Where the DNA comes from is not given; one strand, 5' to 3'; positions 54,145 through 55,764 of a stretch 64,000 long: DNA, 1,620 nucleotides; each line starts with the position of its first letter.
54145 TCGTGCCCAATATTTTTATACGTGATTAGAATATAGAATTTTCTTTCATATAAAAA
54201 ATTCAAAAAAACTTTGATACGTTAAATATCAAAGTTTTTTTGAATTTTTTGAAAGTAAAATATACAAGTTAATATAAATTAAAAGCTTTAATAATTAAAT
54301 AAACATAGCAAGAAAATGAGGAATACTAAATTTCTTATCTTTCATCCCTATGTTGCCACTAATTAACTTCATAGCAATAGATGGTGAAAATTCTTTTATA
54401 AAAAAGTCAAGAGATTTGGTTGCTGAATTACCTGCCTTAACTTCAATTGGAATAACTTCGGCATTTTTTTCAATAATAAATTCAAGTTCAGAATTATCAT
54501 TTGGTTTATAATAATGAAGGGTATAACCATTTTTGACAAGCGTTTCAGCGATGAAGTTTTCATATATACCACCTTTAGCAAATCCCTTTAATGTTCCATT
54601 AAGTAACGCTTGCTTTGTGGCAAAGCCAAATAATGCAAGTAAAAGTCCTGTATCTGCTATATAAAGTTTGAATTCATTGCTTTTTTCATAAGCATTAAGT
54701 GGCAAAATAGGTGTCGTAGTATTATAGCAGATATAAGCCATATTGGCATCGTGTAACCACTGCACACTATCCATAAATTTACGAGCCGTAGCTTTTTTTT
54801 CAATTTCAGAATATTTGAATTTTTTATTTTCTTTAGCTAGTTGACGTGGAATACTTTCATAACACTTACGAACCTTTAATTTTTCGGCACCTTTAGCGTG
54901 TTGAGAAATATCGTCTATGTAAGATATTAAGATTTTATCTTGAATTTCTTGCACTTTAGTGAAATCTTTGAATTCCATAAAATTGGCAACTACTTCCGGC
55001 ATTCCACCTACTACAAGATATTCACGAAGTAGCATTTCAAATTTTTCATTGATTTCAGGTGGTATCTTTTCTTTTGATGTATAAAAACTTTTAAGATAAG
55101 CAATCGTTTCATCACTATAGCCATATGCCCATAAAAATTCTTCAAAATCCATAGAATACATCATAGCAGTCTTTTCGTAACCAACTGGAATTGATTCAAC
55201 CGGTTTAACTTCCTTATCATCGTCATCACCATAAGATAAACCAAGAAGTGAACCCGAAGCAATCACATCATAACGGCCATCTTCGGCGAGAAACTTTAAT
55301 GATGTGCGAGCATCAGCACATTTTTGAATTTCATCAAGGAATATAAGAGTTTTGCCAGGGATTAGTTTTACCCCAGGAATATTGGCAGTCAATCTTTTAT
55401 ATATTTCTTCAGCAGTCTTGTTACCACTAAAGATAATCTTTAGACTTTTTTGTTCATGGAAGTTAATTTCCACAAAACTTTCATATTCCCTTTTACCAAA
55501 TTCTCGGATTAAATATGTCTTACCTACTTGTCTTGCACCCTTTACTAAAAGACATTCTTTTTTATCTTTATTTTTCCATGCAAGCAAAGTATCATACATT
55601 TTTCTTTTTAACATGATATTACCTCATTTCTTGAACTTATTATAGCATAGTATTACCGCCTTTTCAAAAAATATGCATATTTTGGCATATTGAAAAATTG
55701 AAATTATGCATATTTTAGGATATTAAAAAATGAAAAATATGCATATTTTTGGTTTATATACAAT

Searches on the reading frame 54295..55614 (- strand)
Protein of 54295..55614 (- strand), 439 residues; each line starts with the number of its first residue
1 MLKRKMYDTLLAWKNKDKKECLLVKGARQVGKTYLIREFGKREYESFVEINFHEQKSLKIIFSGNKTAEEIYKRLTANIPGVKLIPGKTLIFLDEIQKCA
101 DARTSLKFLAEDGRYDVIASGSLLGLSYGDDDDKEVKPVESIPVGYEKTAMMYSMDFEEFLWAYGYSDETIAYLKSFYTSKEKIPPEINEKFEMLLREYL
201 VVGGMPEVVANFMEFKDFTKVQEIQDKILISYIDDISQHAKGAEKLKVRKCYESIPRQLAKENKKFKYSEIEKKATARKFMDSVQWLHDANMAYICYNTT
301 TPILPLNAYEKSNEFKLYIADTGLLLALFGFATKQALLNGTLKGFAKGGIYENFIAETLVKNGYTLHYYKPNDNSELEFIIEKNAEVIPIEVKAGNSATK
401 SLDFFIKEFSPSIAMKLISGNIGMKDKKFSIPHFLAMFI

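Call 51: search_protein_families(library=pfam, proteins=[window:54295-55614:-], max_evalue=0.001)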
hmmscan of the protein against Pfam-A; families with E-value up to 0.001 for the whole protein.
window:54295-55614:- (439 aa): 4 families
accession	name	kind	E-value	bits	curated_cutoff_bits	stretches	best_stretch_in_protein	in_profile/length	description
PF13635.12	DUF4143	-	3.8e-36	124.7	28.1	1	234-395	2-160/160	Domain of unknown function (DUF4143)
PF13173.12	AAA_14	-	2.1e-21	76.7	27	1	19-161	2-129/129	AAA domain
PF13191.12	AAA_16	-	0.0004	21.3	32.6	0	18-55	23-63/167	AAA ATPase domain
PF00004.35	AAA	-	0.00061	20.7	21.2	0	23-103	2-73/131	ATPase family associated with various cellular activities (AAA)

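Call 62: search_protein_families(library=padloc, proteins=[window:54295-55614:-], max_evalue=0.001)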
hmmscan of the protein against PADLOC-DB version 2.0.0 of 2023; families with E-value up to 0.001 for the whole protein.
window:54295-55614:- (439 aa): 8 families
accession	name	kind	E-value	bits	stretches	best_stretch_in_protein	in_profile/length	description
PDLC04786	PDC-S01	-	1.9e-149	496.2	1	1-438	1-431/439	-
PDLC04792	PDC-S01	-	3.4e-136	452.4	1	1-439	1-433/452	-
PDLC04788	PDC-S01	-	2.3e-87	291.8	1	1-427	1-416/448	-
PDLC04787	PDC-S01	-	9.2e-26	88.6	1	2-394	11-357/412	-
PDLC04789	PDC-S01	-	2.2e-20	71.1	1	1-411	1-358/375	-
PDLC04790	PDC-S01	-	2.1e-16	57.7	1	312-401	282-374/422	-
PDLC04791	PDC-S01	-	2.3e-15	54.2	2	312-429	270-385/395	-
PDLC04984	PDC-S27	-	0.00016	18.7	1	8-44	12-48/474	-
